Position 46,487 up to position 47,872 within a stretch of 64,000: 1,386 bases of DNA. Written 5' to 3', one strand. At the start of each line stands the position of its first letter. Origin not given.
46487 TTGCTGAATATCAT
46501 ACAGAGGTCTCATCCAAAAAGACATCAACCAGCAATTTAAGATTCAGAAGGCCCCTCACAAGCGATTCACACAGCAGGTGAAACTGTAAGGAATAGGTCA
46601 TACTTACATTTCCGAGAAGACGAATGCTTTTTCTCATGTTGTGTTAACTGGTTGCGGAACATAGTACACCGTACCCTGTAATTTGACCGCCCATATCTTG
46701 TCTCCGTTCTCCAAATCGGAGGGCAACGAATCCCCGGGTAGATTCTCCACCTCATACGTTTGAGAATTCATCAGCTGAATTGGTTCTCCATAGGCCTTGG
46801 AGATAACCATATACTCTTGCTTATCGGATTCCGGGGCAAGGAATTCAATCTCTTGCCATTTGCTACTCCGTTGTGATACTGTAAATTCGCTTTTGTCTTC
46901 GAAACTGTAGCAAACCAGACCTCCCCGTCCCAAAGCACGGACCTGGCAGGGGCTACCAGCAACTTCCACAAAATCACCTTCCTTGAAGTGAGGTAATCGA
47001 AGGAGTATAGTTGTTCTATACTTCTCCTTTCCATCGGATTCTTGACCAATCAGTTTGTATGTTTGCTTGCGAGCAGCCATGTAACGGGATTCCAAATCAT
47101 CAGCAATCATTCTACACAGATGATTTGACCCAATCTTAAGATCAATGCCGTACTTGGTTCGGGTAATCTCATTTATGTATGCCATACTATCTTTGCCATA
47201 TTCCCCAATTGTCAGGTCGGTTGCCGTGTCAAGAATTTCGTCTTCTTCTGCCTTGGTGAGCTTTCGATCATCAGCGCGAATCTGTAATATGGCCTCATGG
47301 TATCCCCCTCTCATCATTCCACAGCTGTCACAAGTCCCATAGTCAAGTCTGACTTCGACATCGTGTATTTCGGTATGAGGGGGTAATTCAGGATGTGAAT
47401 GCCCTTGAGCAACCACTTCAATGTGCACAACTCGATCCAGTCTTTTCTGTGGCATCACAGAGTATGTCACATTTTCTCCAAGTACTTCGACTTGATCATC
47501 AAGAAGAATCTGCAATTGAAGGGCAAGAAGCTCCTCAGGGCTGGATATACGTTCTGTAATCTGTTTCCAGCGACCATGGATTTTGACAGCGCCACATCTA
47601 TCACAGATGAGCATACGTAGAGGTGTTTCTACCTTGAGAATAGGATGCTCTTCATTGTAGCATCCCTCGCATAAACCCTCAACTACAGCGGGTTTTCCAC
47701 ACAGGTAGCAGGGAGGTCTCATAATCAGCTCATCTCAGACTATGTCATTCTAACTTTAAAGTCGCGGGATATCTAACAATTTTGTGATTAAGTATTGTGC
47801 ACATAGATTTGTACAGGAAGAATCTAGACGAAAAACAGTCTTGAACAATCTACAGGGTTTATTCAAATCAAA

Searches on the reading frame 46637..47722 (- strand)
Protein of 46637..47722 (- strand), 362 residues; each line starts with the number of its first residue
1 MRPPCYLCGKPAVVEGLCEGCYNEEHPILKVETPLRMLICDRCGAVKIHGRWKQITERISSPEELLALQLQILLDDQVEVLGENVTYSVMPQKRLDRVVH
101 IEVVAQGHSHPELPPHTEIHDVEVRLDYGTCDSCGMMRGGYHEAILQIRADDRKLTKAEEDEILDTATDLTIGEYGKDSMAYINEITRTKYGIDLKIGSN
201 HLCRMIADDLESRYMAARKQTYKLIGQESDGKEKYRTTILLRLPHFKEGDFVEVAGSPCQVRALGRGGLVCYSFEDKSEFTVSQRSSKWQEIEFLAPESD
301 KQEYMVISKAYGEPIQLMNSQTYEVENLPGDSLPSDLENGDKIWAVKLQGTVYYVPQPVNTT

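Call 26: search_protein_families(library=pfam, proteins=[window:46637-47722:-], max_evalue=0.001)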
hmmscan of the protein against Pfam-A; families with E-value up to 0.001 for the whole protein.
window:46637-47722:- (362 aa): 1 family
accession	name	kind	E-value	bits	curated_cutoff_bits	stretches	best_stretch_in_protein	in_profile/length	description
PF04981.18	NMD3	-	4.3e-43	148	24.9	1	5-243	1-243/243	NMD3 family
